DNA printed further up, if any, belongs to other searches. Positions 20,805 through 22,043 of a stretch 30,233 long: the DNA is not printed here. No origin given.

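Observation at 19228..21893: AdoMetDC – Ddl-like ATP-grasp ligase – stand-alone DUF2156 (aminoacyl-tRNA-dependent transferase-like) trio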

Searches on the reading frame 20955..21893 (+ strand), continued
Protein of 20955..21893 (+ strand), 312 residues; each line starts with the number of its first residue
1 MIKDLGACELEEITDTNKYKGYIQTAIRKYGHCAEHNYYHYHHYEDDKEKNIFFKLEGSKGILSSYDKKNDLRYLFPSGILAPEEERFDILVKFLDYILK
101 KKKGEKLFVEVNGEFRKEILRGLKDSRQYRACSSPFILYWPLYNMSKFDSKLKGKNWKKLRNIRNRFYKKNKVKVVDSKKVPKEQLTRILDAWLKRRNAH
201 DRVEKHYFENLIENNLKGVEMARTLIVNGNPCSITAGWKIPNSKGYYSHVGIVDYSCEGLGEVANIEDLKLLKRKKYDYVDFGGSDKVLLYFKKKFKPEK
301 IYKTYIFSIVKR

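Call 54: search_protein_families(library=ncbifam, proteins=[L008:9009-9917:+, L008:10931-11812:+, L008:8116-9033:+, L025:11896-13005:+, L017:2593-3525:+, L024:11816-12301:+, L008:6810-7586:+], max_evalue=0.001)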
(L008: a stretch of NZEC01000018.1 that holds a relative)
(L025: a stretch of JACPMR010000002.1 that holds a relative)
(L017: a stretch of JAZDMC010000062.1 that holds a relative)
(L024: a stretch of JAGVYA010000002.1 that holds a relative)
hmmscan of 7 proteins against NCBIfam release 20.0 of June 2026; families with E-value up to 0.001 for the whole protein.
L008:9009-9917:+ (302 aa): 5 families
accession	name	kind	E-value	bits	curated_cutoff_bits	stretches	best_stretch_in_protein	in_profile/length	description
TIGR01230.1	agmatinase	equivalog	6.8e-78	262.1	174.3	1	28-293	10-274/275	agmatinase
NF002564.0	PRK02190.1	subfamily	1.5e-39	136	302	1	28-294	30-300/307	agmatinase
TIGR01229.1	rocF_arginase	equivalog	2e-31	109.5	227.6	2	171-279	167-279/300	arginase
TIGR01227.1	hutG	equivalog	3.8e-25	88.7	229.15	1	26-284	30-295/307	formimidoylglutamase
NF010347.0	PRK13775.1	equivalog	7e-08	32.1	381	1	97-289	113-322/331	formimidoylglutamase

L008:10931-11812:+ (293 aa): 0 families

L008:8116-9033:+ (305 aa): 0 families

L025:11896-13005:+ (369 aa): 7 families
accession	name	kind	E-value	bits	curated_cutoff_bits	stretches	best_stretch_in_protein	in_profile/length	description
NF002006.0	PRK00805.1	equivalog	2.5e-77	260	434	1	25-366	10-324/338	deoxyhypusine synthase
NF002630.0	PRK02301.1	equivalog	1.4e-68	231.5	364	2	22-269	10-248/318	deoxyhypusine synthase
NF002699.1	PRK02492.1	equivalog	1.3e-61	208.4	500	1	25-365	7-324/338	1,9-bis(guanidino)-5-aza-nonane synthase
TIGR00321.1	dhys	equivalog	1e-59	202.4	304.25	1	31-361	7-300/301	deoxyhypusine synthase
NF001980.1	PRK00770.1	equivalog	8.4e-48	163.2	450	1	44-365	18-325/350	homospermidine biosynthesis protein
NF002294.1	PRK01221.1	equivalog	6.5e-38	130.8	350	2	31-264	6-233/300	deoxyhypusine synthase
NF003052.1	PRK03971.1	equivalog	3.4e-33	115.3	380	2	21-265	15-266/334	deoxyhypusine synthase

L017:2593-3525:+ (310 aa): 5 families
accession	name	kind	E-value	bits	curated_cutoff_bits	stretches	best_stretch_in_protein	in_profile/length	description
TIGR01230.1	agmatinase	equivalog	2.8e-77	260.1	174.3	1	38-303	10-274/275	agmatinase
NF002564.0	PRK02190.1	subfamily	1.1e-41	143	302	1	27-305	20-301/307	agmatinase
TIGR01229.1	rocF_arginase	equivalog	9.9e-32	110.5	227.6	2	181-284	167-274/300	arginase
TIGR01227.1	hutG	equivalog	5.6e-26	91.5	229.15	1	30-284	24-287/307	formimidoylglutamase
NF010347.0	PRK13775.1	equivalog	5.2e-08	32.5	381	1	108-299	114-321/331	formimidoylglutamase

L024:11816-12301:+ (161 aa): 1 family
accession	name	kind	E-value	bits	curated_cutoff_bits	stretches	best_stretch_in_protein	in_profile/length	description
NF043024.1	T4SS_AnkI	equivalog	6.4e-05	21.9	550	1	10-108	32-142/439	Dot/Icm T4SS effector AnkI/LegAS4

L008:6810-7586:+ (258 aa): 2 families
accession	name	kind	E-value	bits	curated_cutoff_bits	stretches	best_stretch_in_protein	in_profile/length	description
TIGR01906.1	integ_TIGR01906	hypoth_equivalog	2.9e-16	59.9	74.8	1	21-236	2-202/207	TIGR01906 family membrane protein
NF051877.1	lptranacylLit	equivalog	2.1e-05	24.2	400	1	21-229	12-209/220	lipoprotein intramolecular transacylase Lit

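Call 64: find_related_loci(query=A3, collection=metagenome_contigs, flank=8000)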
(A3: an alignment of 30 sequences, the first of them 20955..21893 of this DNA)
Query A3 (312 aa) in metagenome_contigs; peptide patterns used: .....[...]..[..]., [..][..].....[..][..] (x = any residue, [..] = any of these).
222 stretches matched a pattern; 65 encode a relative of the query (tblastn E <= 1e-3); 65 distinct loci.
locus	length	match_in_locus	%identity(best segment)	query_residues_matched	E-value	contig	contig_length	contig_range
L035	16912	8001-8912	60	9-312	8e-122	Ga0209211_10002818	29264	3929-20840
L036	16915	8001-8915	59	6-311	2e-119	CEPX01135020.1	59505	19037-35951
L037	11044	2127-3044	58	7-312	3e-116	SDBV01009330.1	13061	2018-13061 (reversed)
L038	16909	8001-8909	59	9-312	7e-116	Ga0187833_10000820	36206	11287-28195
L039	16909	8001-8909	61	10-312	1e-115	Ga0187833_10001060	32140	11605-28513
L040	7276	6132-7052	59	6-312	4e-115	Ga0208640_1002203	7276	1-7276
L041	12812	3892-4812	59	6-312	4e-115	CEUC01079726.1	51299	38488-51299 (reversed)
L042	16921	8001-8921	59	6-312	2e-114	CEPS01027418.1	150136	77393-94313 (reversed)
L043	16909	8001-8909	60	10-312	2e-113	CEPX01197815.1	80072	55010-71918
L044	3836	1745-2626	60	18-312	1e-113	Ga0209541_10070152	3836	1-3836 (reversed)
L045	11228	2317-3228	57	9-312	9e-112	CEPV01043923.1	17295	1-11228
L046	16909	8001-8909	57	8-311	2e-111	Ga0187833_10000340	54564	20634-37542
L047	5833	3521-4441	57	6-312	2e-110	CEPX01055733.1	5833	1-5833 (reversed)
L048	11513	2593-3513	60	6-312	2e-110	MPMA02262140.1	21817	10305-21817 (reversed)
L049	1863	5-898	57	15-312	2e-117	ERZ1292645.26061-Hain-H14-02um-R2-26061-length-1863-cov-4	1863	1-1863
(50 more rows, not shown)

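Call 77: search_solved_structures(query=A4, max_evalue=1)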
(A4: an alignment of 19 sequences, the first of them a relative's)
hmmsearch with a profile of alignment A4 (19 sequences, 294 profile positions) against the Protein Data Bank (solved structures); distinct sequences matched with E-value up to 1: 2.
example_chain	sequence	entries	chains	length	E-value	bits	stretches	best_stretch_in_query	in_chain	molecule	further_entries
8r4p_A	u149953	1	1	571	0.28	13.7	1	88-152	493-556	Adhesin binding fucosylated histo-blood group antigen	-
4zh0_A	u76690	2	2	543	0.69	12.4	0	88-152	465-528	Outer membrane protein-adhesin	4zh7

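Call 81: find_encoding_contigs(protein=P0238, flank=7000, max_places=1)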
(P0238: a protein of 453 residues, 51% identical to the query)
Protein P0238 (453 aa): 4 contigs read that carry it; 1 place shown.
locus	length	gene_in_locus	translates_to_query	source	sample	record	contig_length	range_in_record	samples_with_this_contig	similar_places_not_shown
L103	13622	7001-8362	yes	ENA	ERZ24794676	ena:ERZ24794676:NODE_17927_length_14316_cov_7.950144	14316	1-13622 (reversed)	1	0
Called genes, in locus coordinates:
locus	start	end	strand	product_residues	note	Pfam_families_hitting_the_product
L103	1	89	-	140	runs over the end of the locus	PF00254:FKBP_C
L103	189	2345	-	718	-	-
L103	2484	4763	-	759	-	PF00437:T2SSE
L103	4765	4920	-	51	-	-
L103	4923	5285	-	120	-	-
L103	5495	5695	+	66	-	-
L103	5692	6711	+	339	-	PF02655:ATP-grasp_3, PF08443:RimK (faint), PF07478:Dala_Dala_lig_C, PF13535:ATP-grasp_4 (faint)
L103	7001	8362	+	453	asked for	PF09924:LPG_synthase_C (weak), PF00583:Acetyltransf_1, PF13673:Acetyltransf_10 (weak), PF13508:Acetyltransf_7 (weak)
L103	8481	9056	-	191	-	PF05552:MS_channel_1st_1 (weak), PF00924:MS_channel_2nd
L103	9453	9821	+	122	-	-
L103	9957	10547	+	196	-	-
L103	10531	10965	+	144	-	-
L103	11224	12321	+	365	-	PF01926:MMR_HSR1, PF02421:FeoB_N, PF16897:MMR_HSR1_Xtn, PF02824:TGS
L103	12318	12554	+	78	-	PF04457:MJ1316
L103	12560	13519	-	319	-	PF01293:PEPCK_ATP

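Call 82: search_protein_families(library=pfam, proteins=[P0238], max_evalue=0.01)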
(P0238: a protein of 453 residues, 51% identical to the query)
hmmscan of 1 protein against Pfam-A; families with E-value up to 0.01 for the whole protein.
P0238 (453 aa): 4 families
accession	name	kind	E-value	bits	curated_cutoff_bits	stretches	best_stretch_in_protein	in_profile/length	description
PF00583.31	Acetyltransf_1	-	1.6e-11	45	20.7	1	329-437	3-116/116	Acetyltransferase (GNAT) family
PF13508.13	Acetyltransf_7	-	5.9e-07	30.2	27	1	361-438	6-83/84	Acetyltransferase (GNAT) domain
PF13673.13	Acetyltransf_10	-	1.1e-06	29.1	23.6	1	353-441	26-111/128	Acetyltransferase (GNAT) domain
PF09924.15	LPG_synthase_C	-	5.2e-06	26.2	27.5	1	37-190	18-165/298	Phosphatidylglycerol lysyltransferase, C-terminal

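Call 83: search_protein_families(library=ncbifam, proteins=[P0238], max_evalue=0.01)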
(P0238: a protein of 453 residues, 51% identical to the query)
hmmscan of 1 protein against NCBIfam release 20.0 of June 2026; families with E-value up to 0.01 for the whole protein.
P0238 (453 aa): 5 families
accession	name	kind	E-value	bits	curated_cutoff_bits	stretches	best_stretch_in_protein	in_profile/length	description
TIGR01575.1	rimI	equivalog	6.1e-10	39.4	86.4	1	328-441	3-116/132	ribosomal protein S18-alanine N-acetyltransferase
NF040503.1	resist_ArsN1a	equivalog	6.5e-05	22.7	170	1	363-439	53-135/159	arsinothricin resistance N-acetyltransferase ArsN1 family A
NF033078.2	AAC_6p_Ia_fam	equivalog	8.2e-05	22.5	265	1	355-436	48-135/181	AAC(6')-Ia family aminoglycoside 6'-N-acetyltransferase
NF040501.1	resist_ArsN2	equivalog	0.00016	21.3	125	1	359-425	24-91/133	arsenic resistance N-acetyltransferase ArsN2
NF005840.0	PRK07757.1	equivalog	0.0085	16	154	0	362-421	46-105/153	N-acetyltransferase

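Call 99: search_protein_representatives(alignment_id=A3)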
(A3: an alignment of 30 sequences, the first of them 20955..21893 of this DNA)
Query: 30 sequences, 303 profile positions. Proteins with E-value up to 0.001 (for the whole library): 183; up to 1e-10: 143; up to 1e-30: 100. The best 150 are listed.
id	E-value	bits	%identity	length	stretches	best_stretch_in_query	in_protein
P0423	1.3e-124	432.0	-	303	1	1-302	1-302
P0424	3.9e-112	391.0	-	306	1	1-302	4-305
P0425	1.1e-103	363.2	-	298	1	1-301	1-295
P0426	1.1e-100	353.4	-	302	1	2-301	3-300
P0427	8.3e-99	347.3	-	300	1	1-301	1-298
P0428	2.4e-98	345.7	-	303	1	2-303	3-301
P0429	4.3e-98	344.9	-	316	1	9-302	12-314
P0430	2.7e-96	339.0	-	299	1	14-303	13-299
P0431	2.6e-95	335.8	-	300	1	1-302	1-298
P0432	5.8e-95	334.6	-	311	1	3-303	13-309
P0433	2.2e-94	332.7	-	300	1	1-303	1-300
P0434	4.0e-94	331.9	-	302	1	10-303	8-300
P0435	2.2e-93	329.4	-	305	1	11-303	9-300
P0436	4.8e-93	328.3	-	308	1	2-303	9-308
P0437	1.5e-92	326.7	-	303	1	1-303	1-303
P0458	5.5e-76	272.3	-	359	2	1-236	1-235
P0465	5.0e-71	256.0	-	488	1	1-301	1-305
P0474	1.5e-65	238.0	-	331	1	4-300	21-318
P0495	1.3e-56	208.6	-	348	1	8-300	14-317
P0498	1.8e-54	201.6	-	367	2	123-302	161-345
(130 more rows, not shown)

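Call 100: search_protein_families(library=pfam, proteins=[P0465, P0458, P0498, P0495, P0474], max_evalue=0.01)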
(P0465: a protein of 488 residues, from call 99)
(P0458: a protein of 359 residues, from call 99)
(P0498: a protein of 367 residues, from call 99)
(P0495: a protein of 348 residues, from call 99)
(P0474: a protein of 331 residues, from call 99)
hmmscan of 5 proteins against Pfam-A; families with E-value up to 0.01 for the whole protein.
P0465 (488 aa): 6 families
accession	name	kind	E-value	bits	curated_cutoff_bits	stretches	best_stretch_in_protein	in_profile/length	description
PF00583.31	Acetyltransf_1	-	1.8e-12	48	20.7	1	355-466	16-116/116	Acetyltransferase (GNAT) family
PF13508.13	Acetyltransf_7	-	2e-07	31.7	27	1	377-467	6-83/84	Acetyltransferase (GNAT) domain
PF13673.13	Acetyltransf_10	-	0.00017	22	23.6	1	351-466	9-107/128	Acetyltransferase (GNAT) domain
PF14542.12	Acetyltransf_CG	-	0.00024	21.6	30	1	408-445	21-58/80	GCN5-related N-acetyl-transferase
PF13480.13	Acetyltransf_6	-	0.00033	21.3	22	0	154-281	5-138/143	Acetyltransferase (GNAT) domain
PF09924.15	LPG_synthase_C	-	0.0046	16.5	27.5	0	149-233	112-197/298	Phosphatidylglycerol lysyltransferase, C-terminal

P0458 (359 aa): 1 family
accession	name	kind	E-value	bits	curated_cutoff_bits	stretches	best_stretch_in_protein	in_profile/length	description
PF09924.15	LPG_synthase_C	-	4.2e-05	23.2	27.5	1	141-231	110-201/298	Phosphatidylglycerol lysyltransferase, C-terminal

P0498 (367 aa): 2 families
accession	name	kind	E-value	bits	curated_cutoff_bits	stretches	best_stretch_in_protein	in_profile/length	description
PF09924.15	LPG_synthase_C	-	7.3e-10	38.8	27.5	1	176-319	108-246/298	Phosphatidylglycerol lysyltransferase, C-terminal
PF04377.21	ATE_C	-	0.00073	20.6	25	1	227-335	11-120/122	Arginine-tRNA-protein transferase, C terminus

P0495 (348 aa): 3 families
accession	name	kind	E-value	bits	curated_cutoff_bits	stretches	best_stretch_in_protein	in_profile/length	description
PF09924.15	LPG_synthase_C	-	1e-11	44.9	27.5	1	156-307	111-290/298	Phosphatidylglycerol lysyltransferase, C-terminal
PF13480.13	Acetyltransf_6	-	2.5e-06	28.1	22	1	163-301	6-142/143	Acetyltransferase (GNAT) domain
PF04377.21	ATE_C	-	1.7e-05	25.9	25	1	192-309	8-120/122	Arginine-tRNA-protein transferase, C terminus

P0474 (331 aa): 2 families
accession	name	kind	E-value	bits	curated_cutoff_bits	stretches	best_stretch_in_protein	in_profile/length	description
PF09924.15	LPG_synthase_C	-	1.5e-08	34.5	27.5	1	78-245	42-197/298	Phosphatidylglycerol lysyltransferase, C-terminal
PF13480.13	Acetyltransf_6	-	3.2e-07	31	22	1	165-303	2-143/143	Acetyltransferase (GNAT) domain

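Call 101: search_protein_families(library=pfam, proteins=[L011:5932-7182:-, L011:7186-7725:-, L007:11218-11787:+, L007:11790-12128:+, L007:12330-13991:-, L007:14135-16822:+, L007:2000-4456:-, L025:13014-14195:-, L025:14580-15125:+, L011:11381-11851:-], max_evalue=0.001)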
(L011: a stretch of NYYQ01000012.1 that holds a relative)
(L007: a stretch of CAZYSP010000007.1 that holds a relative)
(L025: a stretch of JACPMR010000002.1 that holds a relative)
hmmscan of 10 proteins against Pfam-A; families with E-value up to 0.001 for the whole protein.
L011:5932-7182:- (416 aa): 5 families
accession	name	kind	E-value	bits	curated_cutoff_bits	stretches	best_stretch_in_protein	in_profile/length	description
PF00009.33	GTP_EFTU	-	1.2e-34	120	26.5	1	19-202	4-187/188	Elongation factor Tu GTP binding domain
PF09173.17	eIF2_C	-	3e-30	104.7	22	1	327-411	2-86/86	Initiation factor eIF2 gamma, C terminal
PF03144.31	GTP_EFTU_D2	-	2e-06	28.6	30.3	1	234-301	1-61/73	Elongation factor Tu domain 2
PF01926.29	MMR_HSR1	-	4.4e-05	24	21.9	0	21-149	2-113/113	50S ribosome-binding GTPase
PF03193.22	RsgA_GTPase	-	9.1e-05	22.8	30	0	110-200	23-107/174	RsgA GTPase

L011:7186-7725:- (179 aa): 1 family
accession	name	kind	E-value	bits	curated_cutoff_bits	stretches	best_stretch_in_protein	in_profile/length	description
PF01092.24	Ribosomal_S6e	-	6e-35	120.3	26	1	4-123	1-124/125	Ribosomal protein S6e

L007:11218-11787:+ (189 aa): 0 families

L007:11790-12128:+ (112 aa): 1 family
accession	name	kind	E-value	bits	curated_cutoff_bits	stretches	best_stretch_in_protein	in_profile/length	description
PF10473.14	CENP-F_leu_zip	-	0.00087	19.8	34.5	0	38-103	59-131/140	Leucine-rich repeats of kinetochore protein Cenp-F/LEK1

L007:12330-13991:- (553 aa): 3 families
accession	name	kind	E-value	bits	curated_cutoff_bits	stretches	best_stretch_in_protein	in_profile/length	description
PF00749.27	tRNA-synt_1c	-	1.3e-72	244.9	23.4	1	92-393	1-312/314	tRNA synthetases class I (E and Q), catalytic domain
PF03950.23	tRNA-synt_1c_C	-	2.1e-14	53.9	23.9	1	397-466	1-73/91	tRNA synthetases class I (E and Q), anti-codon binding domain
PF20974.2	tRNA-synt_1c_C2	-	1.7e-09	38.6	23.9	1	488-539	1-69/69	tRNA synthetases class I (E and Q), anti-codon binding domain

L007:14135-16822:+ (895 aa): 1 family
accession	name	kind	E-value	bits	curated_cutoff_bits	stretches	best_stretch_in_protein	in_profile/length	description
PF03699.18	UPF0182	-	4.2e-279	928.4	27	1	14-773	6-770/770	Uncharacterised protein family (UPF0182)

L007:2000-4456:- (818 aa): 4 families
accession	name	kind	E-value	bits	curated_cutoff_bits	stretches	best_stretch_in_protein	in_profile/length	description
PF00136.26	DNA_pol_B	-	3.5e-75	254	23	1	393-797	10-452/453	DNA polymerase family B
PF03104.25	DNA_pol_B_exo1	-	5.8e-28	98.4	23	1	119-323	4-242/242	DNA polymerase family B, exonuclease domain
PF10108.15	DNA_pol_B_exo2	-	7.5e-07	29.5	24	1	226-361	34-163/213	Predicted 3'-5' exonuclease related to the exonuclease domain of PolB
PF13482.12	RNase_H_2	-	1.7e-06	28.5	22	1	178-371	3-164/165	RNase_H superfamily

L025:13014-14195:- (393 aa): 3 families
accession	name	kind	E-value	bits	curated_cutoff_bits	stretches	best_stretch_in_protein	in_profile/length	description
PF02773.21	S-AdoMet_synt_C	-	8.3e-71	236.8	25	1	228-367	1-138/138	S-adenosylmethionine synthetase, C-terminal domain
PF02772.21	S-AdoMet_synt_M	-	4.2e-44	149.9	29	1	111-226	2-120/120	S-adenosylmethionine synthetase, central domain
PF00438.25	S-AdoMet_synt_N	-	1.9e-39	134.6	33.1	1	6-102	3-99/99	S-adenosylmethionine synthetase, N-terminal domain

L025:14580-15125:+ (181 aa): 5 families
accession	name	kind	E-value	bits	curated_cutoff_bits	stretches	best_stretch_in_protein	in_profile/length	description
PF00571.33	CBS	-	9.3e-24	84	24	2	67-120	2-56/57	CBS domain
PF01381.28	HTH_3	-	4.1e-15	56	23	1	8-54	1-47/55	Helix-turn-helix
PF12844.13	HTH_19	-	2.4e-11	43.8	30.2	1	7-55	3-51/64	Helix-turn-helix domain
PF13560.12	HTH_31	-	6.5e-09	36.4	27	1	8-48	6-47/64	Helix-turn-helix domain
PF15731.11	MqsA_antitoxin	-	0.00069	20.2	30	0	6-51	72-117/131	Antitoxin component of bacterial toxin-antitoxin system, MqsA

L011:11381-11851:- (156 aa): 12 families
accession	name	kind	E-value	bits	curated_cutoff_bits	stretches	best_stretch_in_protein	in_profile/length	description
PF00583.31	Acetyltransf_1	-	6e-21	75.3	20.7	1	22-132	16-116/116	Acetyltransferase (GNAT) family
PF13508.13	Acetyltransf_7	-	3.5e-19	69.4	27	1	41-133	2-83/84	Acetyltransferase (GNAT) domain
PF13673.13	Acetyltransf_10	-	5.3e-12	46.3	23.6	1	31-134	20-109/128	Acetyltransferase (GNAT) domain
PF13302.13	Acetyltransf_3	-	2e-10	42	25.4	1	25-133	32-138/138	Acetyltransferase (GNAT) domain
PF13527.13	Acetyltransf_9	-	1.2e-07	32.2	25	1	3-100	2-103/127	Acetyltransferase (GNAT) domain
PF13420.13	Acetyltransf_4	-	3.2e-07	31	24.3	1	4-147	2-149/155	Acetyltransferase (GNAT) domain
PF08445.16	FR47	-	1.6e-06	28.5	22.1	1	63-135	15-80/86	FR47-like protein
PF17013.11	Acetyltransf_15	-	2.9e-06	27.3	35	1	66-145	69-149/210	Putative acetyl-transferase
PF04768.19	NAT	-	7.4e-05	23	27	1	9-99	32-116/168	NAT, N-acetyltransferase, of N-acetylglutamate synthase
PF14542.12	Acetyltransf_CG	-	0.00031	21.3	30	1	50-100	8-55/80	GCN5-related N-acetyl-transferase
PF23209.2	IDM1_C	-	0.00046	20.7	33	1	40-136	31-116/140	Increased DNA methylation 1, C-terminal domain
PF13523.12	Acetyltransf_8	-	0.00056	20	27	0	80-137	90-142/145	Acetyltransferase (GNAT) domain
